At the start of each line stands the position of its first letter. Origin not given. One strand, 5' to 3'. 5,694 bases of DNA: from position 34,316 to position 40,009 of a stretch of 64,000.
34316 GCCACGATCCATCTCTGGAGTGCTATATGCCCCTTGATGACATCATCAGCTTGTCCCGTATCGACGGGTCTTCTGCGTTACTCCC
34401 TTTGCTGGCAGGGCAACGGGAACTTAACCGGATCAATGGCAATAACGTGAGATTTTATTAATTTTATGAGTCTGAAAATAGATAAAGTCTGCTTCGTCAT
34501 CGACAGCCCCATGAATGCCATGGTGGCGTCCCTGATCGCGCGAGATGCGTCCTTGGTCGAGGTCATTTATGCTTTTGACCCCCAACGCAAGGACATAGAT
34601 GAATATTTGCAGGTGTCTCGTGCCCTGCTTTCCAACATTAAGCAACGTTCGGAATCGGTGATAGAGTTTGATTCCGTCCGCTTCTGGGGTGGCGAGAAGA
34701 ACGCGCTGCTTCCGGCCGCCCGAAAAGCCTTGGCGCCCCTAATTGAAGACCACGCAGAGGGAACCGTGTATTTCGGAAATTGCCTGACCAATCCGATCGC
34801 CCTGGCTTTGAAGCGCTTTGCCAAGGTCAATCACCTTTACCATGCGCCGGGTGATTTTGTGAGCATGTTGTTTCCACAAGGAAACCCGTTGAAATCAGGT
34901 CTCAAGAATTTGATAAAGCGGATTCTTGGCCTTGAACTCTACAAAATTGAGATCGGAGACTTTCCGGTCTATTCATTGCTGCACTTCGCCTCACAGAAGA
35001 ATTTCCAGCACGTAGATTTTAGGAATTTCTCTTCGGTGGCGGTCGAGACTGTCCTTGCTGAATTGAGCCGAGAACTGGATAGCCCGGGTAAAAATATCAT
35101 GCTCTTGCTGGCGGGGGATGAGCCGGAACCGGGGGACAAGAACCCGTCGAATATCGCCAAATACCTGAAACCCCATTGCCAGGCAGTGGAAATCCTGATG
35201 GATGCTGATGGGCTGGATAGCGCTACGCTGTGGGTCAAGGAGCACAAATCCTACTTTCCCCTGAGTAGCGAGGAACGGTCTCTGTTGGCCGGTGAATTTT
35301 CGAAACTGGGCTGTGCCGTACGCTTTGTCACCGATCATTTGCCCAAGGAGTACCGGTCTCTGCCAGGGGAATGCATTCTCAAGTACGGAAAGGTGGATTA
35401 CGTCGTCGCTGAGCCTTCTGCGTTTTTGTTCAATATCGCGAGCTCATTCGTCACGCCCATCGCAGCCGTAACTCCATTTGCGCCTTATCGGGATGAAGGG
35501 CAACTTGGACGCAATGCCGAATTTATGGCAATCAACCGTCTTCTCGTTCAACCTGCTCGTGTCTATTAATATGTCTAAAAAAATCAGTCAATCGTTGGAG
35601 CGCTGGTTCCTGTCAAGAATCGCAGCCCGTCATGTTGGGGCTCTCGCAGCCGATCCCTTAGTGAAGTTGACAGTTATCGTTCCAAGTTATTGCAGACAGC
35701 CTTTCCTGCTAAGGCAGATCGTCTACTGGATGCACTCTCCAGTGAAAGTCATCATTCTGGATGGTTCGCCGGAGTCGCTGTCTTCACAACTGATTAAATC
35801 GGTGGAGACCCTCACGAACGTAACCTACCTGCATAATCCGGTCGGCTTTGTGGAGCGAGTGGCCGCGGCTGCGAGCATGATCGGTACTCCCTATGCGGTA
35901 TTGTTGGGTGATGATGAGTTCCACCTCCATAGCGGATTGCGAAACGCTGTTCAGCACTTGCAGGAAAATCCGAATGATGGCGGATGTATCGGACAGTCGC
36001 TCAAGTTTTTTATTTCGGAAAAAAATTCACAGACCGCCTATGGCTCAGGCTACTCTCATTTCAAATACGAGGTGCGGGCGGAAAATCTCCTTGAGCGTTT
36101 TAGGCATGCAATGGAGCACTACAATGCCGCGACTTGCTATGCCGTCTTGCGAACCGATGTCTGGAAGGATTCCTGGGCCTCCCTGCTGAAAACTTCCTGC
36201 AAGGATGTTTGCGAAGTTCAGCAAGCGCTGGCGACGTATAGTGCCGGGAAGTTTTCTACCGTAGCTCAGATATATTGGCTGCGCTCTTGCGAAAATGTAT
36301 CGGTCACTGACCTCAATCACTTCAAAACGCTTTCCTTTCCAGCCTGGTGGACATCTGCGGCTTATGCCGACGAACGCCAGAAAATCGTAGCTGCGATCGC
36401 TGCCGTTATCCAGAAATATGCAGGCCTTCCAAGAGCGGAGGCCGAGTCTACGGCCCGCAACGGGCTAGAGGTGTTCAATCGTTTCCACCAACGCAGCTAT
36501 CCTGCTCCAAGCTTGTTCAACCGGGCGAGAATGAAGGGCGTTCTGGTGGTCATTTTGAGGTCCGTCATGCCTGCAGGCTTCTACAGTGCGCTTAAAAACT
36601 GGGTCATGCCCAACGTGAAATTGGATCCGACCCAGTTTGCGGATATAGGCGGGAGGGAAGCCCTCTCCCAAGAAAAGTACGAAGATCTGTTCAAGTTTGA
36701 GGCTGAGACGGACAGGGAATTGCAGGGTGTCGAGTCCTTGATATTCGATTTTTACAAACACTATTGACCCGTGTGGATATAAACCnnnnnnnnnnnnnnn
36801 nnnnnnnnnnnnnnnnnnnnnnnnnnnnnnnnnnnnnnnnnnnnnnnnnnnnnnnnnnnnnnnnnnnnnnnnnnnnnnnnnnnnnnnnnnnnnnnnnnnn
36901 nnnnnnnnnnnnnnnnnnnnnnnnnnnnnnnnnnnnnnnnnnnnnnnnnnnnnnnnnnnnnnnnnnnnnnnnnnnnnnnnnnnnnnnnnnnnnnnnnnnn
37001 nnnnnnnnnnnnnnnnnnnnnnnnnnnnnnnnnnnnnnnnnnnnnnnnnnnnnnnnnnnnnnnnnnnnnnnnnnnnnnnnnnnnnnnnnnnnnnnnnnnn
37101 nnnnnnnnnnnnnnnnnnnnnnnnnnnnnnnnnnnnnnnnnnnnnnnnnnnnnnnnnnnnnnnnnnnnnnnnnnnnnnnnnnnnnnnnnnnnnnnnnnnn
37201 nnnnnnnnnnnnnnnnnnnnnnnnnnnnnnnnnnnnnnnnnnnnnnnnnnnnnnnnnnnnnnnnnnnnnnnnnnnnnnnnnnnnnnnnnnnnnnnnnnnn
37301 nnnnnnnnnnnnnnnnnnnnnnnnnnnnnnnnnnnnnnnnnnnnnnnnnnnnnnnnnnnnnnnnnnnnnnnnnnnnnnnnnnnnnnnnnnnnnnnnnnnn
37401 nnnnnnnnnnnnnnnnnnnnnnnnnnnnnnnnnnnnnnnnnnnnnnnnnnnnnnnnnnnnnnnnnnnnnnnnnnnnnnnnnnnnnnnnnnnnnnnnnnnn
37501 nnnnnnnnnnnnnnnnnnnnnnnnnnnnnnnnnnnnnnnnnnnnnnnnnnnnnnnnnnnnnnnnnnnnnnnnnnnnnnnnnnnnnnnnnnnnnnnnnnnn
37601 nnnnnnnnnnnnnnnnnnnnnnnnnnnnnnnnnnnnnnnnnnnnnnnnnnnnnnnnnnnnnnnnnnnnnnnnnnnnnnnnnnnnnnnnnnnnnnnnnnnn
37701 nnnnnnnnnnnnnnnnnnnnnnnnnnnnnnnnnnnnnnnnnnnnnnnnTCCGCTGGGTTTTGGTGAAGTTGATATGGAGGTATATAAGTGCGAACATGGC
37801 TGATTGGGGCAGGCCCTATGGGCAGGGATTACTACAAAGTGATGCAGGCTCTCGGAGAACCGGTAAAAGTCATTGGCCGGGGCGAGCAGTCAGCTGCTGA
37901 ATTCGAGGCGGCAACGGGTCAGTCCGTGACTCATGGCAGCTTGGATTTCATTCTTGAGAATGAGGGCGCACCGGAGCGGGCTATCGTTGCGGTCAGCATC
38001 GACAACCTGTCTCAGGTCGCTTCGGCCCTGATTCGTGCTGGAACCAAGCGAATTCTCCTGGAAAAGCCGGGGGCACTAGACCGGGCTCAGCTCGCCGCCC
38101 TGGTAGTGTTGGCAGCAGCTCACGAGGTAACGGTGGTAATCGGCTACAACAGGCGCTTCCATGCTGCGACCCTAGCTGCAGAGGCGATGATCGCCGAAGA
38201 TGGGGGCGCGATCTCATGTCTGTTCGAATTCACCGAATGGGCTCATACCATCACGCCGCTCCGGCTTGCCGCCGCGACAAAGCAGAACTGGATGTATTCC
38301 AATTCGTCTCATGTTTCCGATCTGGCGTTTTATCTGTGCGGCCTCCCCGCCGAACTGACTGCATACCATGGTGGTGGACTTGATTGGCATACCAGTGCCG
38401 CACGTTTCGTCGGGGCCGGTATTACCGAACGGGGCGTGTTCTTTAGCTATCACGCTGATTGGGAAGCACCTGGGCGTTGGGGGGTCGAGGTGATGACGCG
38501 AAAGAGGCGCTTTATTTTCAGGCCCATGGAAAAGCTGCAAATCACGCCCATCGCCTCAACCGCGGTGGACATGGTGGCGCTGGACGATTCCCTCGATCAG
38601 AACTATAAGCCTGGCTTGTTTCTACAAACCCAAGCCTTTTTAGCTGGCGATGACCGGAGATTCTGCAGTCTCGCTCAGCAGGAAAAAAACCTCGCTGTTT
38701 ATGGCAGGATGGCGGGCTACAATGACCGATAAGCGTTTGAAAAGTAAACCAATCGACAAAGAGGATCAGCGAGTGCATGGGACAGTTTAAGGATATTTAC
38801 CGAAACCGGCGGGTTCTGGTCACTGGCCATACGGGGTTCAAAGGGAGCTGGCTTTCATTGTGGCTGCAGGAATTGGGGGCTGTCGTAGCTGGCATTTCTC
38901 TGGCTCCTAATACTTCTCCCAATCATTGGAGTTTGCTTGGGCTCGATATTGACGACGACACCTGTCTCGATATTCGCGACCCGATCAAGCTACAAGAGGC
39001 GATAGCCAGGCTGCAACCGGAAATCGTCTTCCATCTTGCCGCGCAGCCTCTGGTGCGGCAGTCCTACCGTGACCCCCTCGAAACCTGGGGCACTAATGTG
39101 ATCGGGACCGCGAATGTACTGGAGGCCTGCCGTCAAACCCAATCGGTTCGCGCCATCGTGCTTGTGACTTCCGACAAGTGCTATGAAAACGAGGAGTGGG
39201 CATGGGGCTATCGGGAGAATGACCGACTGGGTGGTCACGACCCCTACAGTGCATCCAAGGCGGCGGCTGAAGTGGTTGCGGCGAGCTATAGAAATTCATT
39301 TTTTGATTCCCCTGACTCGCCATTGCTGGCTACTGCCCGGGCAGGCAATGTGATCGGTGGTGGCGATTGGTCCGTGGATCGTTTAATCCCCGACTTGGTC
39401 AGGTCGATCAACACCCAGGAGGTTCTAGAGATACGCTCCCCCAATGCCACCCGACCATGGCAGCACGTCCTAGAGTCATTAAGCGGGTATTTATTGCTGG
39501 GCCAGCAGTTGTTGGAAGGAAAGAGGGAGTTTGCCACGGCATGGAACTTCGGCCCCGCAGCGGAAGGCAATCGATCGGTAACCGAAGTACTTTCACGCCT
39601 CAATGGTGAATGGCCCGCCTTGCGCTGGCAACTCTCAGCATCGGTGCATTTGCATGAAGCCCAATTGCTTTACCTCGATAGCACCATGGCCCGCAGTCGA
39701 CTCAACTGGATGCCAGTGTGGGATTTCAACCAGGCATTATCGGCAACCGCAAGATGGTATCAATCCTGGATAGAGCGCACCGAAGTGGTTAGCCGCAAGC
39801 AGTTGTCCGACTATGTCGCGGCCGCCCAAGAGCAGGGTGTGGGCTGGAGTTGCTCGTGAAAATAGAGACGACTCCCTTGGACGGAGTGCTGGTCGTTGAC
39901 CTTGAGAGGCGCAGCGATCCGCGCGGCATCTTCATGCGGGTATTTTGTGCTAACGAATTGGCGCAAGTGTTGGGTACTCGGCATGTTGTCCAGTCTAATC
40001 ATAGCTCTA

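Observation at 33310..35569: Two adjacent unannotatable proteins carrying sialyltransferase-type short motifs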

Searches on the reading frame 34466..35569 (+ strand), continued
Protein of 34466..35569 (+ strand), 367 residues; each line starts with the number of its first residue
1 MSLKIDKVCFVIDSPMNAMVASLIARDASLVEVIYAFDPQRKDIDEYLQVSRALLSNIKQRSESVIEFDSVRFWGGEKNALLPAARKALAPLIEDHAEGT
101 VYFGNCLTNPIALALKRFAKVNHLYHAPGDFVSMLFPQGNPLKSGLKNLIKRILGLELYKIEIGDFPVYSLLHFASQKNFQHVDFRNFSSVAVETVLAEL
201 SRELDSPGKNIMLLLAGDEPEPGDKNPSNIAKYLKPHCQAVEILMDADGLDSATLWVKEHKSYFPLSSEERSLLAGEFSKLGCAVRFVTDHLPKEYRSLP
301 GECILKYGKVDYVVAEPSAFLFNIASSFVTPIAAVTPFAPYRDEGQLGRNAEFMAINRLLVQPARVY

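Call 49: find_encoding_contigs(protein=P0074, flank=10000, max_places=1)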
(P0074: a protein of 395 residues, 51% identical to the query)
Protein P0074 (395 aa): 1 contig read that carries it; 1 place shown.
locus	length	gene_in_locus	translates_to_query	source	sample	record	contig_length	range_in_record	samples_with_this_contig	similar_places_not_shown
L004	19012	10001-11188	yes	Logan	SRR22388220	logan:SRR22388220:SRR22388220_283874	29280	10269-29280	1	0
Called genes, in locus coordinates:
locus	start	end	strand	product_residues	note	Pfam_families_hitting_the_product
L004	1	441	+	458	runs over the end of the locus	PF00202:Aminotran_3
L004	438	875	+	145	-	PF00903:Glyoxalase, PF22677:Ble-like_N (faint), PF13669:Glyoxalase_4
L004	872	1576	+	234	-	PF02353:CMAS (weak), PF13489:Methyltransf_23, PF01209:Ubie_methyltran (faint), PF07021:MetW, PF13847:Methyltransf_31, PF08241:Methyltransf_11, PF08242:Methyltransf_12, PF13649:Methyltransf_25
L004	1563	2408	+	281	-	PF01261:AP_endonuc_2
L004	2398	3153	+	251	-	PF00106:adh_short, PF08659:KR, PF13460:NAD_binding_10 (weak), PF13561:adh_short_C2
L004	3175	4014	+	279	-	PF00106:adh_short, PF13561:adh_short_C2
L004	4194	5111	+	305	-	PF01522:Polysacc_deac_1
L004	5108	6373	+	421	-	PF13439:Glyco_transf_4, PF13579:Glyco_trans_4_4 (weak), PF20706:GT4-conflict (weak), PF00534:Glycos_transf_1, PF13692:Glyco_trans_1_4, PF13524:Glyco_trans_1_2 (weak)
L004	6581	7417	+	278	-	PF08241:Methyltransf_11, PF08242:Methyltransf_12 (weak), PF13649:Methyltransf_25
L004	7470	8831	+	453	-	-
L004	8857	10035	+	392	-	-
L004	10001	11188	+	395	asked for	-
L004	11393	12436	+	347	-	PF00852:Glyco_transf_10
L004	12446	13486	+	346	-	PF13641:Glyco_tranf_2_3, PF00535:Glycos_transf_2, PF10111:Glyco_tranf_2_2 (weak)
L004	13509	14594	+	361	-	PF00534:Glycos_transf_1, PF13692:Glyco_trans_1_4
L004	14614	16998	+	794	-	-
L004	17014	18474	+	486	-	-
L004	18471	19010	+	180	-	?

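Call 64: find_related_loci(query=A2, collection=genome_contigs, flank=10000)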
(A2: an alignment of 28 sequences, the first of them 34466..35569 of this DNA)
Query A2 (367 aa) in genome_contigs; peptide patterns used: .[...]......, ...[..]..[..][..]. (x = any residue, [..] = any of these).
29 stretches matched a pattern; 2 encode a relative of the query (tblastn E <= 1e-3); 2 distinct loci.
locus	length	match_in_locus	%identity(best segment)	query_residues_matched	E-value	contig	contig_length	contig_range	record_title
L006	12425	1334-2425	65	3-367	7e-166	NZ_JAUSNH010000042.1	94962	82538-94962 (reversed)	MAG: Lacisediminimonas sp. isolate E19_metabat.bin.26_sub E19_k141_306224, whole genome shotgun sequence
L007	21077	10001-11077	57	8-367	3e-141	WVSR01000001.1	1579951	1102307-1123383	Rhodobacterales bacterium LSUCC0387 NODE_1, whole genome shotgun sequence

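Call 66: find_encoding_contigs(protein=window:34466-35569:+, flank=1000, max_places=3)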
Protein window:34466-35569:+ (367 aa): 1 contig read that carries it; 1 place shown.
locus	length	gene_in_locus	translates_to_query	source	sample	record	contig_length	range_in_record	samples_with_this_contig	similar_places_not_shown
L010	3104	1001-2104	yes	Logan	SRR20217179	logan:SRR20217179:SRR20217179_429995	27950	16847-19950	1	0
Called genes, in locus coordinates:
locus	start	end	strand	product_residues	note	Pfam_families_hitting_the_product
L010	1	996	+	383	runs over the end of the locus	-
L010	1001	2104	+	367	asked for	-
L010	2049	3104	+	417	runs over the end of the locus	PF00535:Glycos_transf_2 (faint)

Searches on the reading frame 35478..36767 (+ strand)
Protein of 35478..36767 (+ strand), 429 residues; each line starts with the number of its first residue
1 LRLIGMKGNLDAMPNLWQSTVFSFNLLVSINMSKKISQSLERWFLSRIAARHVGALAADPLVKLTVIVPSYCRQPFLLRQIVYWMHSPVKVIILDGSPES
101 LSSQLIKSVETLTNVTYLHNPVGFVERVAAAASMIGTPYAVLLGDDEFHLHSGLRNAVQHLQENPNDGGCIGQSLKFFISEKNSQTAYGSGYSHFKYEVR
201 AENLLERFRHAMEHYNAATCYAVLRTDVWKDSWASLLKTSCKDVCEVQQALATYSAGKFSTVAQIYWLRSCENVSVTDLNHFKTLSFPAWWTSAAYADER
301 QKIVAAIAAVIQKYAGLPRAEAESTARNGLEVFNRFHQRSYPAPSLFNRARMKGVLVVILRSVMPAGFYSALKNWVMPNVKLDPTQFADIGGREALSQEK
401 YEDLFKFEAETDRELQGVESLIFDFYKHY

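Call 4: search_protein_families(library=pfam, proteins=[window:35478-36767:+], max_evalue=1)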
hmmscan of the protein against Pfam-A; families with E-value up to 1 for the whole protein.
window:35478-36767:+ (429 aa): 1 family
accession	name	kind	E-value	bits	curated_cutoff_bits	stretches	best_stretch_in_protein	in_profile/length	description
PF00535.33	Glycos_transf_2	-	1.8e-05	25.2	23.3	1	65-190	1-131/168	Glycosyl transferase family 2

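Call 7: search_protein_families(library=ncbifam, proteins=[window:35478-36767:+], max_evalue=1)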
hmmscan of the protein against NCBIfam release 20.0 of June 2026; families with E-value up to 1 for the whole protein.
window:35478-36767:+ (429 aa): 1 family
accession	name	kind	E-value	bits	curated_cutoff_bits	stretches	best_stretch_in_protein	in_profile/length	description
TIGR04440.1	glyco_TIGR04440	domain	2.4e-30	105.9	70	1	63-269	1-214/215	TIGR00180 family glycosyltransferase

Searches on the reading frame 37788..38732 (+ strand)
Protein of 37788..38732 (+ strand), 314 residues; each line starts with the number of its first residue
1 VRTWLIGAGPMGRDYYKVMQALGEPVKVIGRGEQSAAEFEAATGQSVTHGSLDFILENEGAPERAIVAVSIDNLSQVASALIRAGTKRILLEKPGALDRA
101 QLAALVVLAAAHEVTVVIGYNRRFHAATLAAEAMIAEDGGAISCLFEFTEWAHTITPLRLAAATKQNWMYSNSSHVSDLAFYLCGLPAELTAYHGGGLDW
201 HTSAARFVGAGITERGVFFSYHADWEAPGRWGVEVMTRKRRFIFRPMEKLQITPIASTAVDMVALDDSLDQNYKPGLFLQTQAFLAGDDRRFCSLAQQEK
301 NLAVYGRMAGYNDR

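Call 6: search_protein_families(library=pfam, proteins=[window:37788-38732:+], max_evalue=0.001)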
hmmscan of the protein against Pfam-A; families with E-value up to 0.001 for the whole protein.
window:37788-38732:+ (314 aa): 1 family
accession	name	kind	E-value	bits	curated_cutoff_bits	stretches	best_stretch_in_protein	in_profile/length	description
PF01408.29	GFO_IDH_MocA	-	6.8e-09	36.9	24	1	2-120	2-120/120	Oxidoreductase family, NAD-binding Rossmann fold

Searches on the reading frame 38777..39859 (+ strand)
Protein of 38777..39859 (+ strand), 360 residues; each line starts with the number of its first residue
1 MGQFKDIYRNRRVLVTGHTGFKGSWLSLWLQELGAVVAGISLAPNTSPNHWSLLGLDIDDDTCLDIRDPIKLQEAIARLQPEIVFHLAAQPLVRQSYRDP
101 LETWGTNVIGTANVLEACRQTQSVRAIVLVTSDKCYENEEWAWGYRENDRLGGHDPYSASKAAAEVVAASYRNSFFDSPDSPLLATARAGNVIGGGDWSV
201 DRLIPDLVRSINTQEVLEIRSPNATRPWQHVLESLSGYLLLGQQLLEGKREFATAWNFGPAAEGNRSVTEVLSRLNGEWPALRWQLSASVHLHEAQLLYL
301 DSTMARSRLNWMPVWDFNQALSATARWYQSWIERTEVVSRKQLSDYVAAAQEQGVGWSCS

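Call 6: search_protein_families(library=pfam, proteins=[window:38777-39859:+], max_evalue=0.001)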
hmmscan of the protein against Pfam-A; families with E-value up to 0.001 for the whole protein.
window:38777-39859:+ (360 aa): 6 families
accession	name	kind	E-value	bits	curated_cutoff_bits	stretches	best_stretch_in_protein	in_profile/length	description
PF16363.11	GDP_Man_Dehyd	-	3.6e-32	112.6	27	1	14-322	1-330/332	GDP-mannose 4,6 dehydratase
PF01370.27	Epimerase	-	5.7e-31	108.2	20.9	1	13-247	1-230/240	NAD dependent epimerase/dehydratase family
PF02719.21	Polysacc_synt_2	-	1.3e-13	51.2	20.2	1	64-232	61-207/293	Polysaccharide biosynthesis protein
PF04321.23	RmlD_sub_bind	-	1.4e-09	37.9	27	1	12-168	2-136/287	RmlD substrate binding domain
PF01073.25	3Beta_HSD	-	1.5e-08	34.5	22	1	14-210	1-199/280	3-beta hydroxysteroid dehydrogenase/isomerase family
PF07993.18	NAD_binding_4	-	9.2e-08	32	20.1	1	82-172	90-192/258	Male sterility protein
